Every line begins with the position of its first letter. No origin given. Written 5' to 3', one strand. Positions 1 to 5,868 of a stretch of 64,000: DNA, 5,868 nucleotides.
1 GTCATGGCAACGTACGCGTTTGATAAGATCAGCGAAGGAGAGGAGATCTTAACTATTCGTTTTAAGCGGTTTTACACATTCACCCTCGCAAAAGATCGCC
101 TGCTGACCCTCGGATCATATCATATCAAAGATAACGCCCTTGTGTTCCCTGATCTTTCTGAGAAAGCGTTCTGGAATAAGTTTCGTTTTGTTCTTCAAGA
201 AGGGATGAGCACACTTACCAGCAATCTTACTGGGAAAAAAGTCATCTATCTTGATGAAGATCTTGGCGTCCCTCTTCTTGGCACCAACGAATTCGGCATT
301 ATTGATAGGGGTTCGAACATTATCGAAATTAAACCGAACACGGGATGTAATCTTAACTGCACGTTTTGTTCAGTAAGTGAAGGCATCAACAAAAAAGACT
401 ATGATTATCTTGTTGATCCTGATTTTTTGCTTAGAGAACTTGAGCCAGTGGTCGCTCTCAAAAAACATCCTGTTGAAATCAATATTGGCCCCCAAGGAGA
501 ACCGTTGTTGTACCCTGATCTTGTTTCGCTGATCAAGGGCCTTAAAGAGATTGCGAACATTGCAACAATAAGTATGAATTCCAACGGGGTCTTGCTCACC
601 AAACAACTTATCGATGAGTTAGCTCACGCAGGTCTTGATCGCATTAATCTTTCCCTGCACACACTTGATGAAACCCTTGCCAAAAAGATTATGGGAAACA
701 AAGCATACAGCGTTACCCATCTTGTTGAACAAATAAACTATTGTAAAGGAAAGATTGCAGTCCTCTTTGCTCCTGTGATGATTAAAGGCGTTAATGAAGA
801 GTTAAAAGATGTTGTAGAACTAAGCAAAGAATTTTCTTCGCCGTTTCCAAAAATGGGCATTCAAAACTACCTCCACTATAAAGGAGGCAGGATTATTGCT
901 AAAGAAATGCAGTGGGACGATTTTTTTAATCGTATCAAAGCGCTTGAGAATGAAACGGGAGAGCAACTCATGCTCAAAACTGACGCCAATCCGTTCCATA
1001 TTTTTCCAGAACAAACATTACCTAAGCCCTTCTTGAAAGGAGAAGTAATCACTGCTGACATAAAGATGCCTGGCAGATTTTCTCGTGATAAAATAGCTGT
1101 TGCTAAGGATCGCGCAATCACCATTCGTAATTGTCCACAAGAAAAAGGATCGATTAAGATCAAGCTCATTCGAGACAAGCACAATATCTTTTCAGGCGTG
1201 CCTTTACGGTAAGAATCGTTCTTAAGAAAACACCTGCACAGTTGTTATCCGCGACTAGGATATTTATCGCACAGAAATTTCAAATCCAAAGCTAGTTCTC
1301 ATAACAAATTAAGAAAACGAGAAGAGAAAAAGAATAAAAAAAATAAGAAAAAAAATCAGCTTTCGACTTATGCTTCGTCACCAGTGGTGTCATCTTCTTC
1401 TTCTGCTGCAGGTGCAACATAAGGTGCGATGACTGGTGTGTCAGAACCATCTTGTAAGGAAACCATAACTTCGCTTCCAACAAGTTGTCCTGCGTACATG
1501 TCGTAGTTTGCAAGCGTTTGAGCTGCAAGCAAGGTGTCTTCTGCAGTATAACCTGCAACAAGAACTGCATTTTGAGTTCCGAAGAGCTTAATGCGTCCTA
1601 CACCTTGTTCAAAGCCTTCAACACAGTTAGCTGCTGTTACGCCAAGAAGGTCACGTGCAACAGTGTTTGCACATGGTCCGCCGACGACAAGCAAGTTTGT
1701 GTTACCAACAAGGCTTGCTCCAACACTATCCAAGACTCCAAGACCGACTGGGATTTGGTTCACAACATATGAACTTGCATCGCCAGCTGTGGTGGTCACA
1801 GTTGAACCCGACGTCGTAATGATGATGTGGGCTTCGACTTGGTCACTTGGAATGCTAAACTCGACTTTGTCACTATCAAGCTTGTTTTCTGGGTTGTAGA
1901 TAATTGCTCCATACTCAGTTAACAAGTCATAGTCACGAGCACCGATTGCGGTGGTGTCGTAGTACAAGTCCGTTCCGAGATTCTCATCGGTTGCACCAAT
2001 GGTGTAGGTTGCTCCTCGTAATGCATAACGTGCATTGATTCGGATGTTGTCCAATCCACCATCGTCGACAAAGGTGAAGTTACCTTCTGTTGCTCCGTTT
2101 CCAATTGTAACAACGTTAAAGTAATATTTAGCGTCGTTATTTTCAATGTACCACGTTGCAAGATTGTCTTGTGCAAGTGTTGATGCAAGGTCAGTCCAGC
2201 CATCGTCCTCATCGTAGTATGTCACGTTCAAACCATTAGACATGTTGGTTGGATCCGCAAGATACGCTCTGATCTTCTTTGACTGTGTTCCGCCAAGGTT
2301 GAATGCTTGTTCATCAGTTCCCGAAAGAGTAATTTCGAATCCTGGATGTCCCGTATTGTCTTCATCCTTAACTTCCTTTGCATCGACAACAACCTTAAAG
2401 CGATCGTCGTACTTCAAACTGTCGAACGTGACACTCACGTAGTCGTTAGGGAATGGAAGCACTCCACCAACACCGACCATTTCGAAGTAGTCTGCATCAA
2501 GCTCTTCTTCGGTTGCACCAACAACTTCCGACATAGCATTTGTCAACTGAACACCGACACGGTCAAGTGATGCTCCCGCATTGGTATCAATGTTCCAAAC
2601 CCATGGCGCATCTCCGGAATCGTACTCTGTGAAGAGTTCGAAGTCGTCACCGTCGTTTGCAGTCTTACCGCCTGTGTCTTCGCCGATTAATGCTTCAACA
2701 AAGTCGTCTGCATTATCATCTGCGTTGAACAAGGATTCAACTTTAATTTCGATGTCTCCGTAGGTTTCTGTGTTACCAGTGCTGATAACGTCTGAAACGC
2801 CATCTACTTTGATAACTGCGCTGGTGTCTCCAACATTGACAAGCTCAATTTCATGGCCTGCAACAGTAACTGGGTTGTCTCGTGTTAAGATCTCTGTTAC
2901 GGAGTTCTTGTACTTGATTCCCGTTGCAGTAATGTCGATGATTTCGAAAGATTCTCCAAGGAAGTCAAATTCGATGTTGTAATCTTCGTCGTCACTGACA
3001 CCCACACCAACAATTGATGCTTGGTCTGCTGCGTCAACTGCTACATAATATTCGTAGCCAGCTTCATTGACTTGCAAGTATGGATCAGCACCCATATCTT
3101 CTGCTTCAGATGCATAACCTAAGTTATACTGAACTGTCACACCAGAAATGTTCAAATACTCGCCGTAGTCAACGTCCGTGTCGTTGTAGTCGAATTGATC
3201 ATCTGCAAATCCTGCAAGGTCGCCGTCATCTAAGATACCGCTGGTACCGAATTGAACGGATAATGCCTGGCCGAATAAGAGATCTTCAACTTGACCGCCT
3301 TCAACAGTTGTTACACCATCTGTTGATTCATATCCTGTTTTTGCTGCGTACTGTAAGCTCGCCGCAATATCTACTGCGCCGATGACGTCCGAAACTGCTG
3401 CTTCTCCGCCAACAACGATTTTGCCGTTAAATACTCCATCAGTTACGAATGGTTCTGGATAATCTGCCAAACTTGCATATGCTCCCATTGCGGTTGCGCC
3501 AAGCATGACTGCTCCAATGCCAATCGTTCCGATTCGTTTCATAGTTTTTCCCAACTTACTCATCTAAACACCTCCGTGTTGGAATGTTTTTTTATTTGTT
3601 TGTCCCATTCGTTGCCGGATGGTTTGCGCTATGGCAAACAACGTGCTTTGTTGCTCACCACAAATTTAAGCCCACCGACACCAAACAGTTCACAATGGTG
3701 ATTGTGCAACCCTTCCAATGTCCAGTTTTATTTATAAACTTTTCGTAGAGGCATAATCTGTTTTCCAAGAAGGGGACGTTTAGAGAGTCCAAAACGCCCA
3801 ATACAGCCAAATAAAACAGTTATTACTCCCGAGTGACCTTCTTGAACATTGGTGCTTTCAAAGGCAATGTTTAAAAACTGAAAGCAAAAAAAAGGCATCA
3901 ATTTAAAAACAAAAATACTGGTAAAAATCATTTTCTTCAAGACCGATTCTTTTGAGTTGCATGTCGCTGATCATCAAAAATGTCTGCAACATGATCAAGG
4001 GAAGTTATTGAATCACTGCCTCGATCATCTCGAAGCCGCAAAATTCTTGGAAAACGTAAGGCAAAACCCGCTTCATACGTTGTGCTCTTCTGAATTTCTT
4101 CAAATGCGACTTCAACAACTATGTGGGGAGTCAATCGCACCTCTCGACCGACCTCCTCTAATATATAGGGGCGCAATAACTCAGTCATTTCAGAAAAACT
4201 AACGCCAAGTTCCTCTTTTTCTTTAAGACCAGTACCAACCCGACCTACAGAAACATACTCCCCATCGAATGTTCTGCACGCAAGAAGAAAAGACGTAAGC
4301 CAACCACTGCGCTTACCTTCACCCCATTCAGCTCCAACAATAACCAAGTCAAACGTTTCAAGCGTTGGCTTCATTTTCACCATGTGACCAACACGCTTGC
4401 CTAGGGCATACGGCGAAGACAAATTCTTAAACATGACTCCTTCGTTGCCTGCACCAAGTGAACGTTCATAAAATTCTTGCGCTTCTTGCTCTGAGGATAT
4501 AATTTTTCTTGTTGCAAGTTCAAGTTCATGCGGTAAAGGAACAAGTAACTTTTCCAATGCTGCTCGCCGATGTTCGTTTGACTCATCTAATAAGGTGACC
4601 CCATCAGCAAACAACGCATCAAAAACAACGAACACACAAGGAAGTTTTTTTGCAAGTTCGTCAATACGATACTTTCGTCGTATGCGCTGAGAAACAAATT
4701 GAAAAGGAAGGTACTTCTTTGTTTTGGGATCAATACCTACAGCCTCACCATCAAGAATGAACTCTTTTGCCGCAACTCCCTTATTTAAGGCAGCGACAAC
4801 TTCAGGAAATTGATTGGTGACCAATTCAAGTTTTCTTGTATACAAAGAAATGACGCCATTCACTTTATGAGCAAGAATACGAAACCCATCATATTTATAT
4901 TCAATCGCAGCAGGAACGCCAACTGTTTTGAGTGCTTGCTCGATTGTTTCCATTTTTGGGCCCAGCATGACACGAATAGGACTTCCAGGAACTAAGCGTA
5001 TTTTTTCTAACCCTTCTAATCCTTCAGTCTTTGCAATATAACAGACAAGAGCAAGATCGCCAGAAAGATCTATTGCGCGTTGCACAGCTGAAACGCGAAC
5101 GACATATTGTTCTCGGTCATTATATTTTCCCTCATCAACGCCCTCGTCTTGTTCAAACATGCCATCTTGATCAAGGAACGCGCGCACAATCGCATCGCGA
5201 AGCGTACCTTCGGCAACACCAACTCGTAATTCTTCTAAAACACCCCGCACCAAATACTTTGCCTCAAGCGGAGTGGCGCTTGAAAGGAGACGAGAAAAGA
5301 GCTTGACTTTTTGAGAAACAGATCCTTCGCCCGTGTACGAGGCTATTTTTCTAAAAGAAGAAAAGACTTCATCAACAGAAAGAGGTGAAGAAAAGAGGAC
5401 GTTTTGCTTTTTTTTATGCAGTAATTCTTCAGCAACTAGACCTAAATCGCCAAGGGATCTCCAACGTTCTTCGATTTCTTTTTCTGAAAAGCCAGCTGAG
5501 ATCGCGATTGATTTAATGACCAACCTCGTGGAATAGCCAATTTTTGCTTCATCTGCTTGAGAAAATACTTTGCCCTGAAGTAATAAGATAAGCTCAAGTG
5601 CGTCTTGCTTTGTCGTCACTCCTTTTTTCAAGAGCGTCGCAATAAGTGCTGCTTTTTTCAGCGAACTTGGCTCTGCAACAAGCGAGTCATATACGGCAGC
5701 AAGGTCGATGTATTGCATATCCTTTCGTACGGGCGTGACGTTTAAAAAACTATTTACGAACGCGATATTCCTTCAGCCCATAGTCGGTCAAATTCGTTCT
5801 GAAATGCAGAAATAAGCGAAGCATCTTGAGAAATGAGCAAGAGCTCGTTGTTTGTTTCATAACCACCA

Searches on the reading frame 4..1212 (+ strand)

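Call 69: search_protein_families(library=pfam, proteins=[window:4-1212:+], max_evalue=0.0001)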
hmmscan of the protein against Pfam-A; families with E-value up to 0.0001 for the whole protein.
window:4-1212:+ (402 aa): 1 family
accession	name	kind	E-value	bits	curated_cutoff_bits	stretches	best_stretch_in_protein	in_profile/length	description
PF04055.27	Radical_SAM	-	1.2e-27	97.5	29.5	1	110-273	2-165/166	Radical SAM superfamily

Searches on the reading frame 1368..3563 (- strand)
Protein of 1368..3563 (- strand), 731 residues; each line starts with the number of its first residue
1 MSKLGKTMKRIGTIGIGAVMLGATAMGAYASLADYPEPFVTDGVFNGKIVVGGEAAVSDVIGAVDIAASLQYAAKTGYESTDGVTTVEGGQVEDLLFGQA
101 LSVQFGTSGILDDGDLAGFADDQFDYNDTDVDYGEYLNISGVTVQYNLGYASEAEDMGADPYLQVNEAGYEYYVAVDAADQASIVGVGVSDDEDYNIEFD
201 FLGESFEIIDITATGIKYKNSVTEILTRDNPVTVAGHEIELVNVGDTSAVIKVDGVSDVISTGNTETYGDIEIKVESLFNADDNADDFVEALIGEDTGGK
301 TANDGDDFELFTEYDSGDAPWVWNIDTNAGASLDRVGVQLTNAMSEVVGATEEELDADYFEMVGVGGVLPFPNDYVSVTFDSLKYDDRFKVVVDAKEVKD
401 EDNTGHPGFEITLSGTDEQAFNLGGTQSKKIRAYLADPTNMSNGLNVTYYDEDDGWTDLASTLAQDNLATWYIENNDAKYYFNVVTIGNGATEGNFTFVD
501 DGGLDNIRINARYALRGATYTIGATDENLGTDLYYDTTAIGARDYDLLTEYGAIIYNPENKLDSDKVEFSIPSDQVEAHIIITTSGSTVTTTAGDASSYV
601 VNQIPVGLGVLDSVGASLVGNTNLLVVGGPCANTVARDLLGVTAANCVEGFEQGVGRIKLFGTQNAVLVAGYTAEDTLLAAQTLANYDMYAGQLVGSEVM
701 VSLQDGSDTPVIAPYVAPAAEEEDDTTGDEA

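Call 69: search_protein_families(library=pfam, proteins=[window:1368-3563:-], max_evalue=0.0001)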
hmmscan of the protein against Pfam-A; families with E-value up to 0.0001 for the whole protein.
window:1368-3563:- (731 aa): 1 family
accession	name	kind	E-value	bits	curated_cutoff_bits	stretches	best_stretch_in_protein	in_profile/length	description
PF05124.17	S_layer_C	-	1.1e-12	48.4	23.9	2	551-687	40-176/177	S-layer like family, outer domain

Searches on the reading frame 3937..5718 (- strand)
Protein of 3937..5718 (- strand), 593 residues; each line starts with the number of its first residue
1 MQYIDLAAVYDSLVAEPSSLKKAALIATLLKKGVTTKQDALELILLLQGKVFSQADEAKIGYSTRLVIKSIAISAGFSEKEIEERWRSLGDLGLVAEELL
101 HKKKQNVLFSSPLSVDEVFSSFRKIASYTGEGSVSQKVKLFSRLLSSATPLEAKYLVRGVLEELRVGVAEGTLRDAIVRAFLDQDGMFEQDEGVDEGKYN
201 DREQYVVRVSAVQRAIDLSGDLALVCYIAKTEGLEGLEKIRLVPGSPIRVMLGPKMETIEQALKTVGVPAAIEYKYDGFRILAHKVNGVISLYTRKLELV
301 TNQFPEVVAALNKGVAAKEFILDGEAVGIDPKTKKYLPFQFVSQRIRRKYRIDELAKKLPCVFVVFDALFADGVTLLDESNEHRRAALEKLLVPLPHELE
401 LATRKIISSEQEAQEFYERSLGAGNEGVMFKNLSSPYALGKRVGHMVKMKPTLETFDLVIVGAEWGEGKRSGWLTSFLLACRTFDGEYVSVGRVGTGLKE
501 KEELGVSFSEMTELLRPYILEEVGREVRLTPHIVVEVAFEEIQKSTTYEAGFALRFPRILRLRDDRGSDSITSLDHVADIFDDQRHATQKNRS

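Call 69: search_protein_families(library=pfam, proteins=[window:3937-5718:-], max_evalue=0.0001)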
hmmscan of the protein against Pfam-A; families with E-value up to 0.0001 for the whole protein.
window:3937-5718:- (593 aa): 3 families
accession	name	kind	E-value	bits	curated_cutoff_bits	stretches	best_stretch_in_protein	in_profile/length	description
PF01068.26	DNA_ligase_A_M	-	3.2e-53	180.9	26.2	1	251-450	2-204/204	ATP dependent DNA ligase domain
PF04675.19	DNA_ligase_A_N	-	2.4e-37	129.2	24.6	1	3-177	2-173/174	DNA ligase N terminus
PF04679.21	DNA_ligase_A_C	-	1.1e-15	58.3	27.5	1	470-566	1-94/94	ATP dependent DNA ligase C terminal region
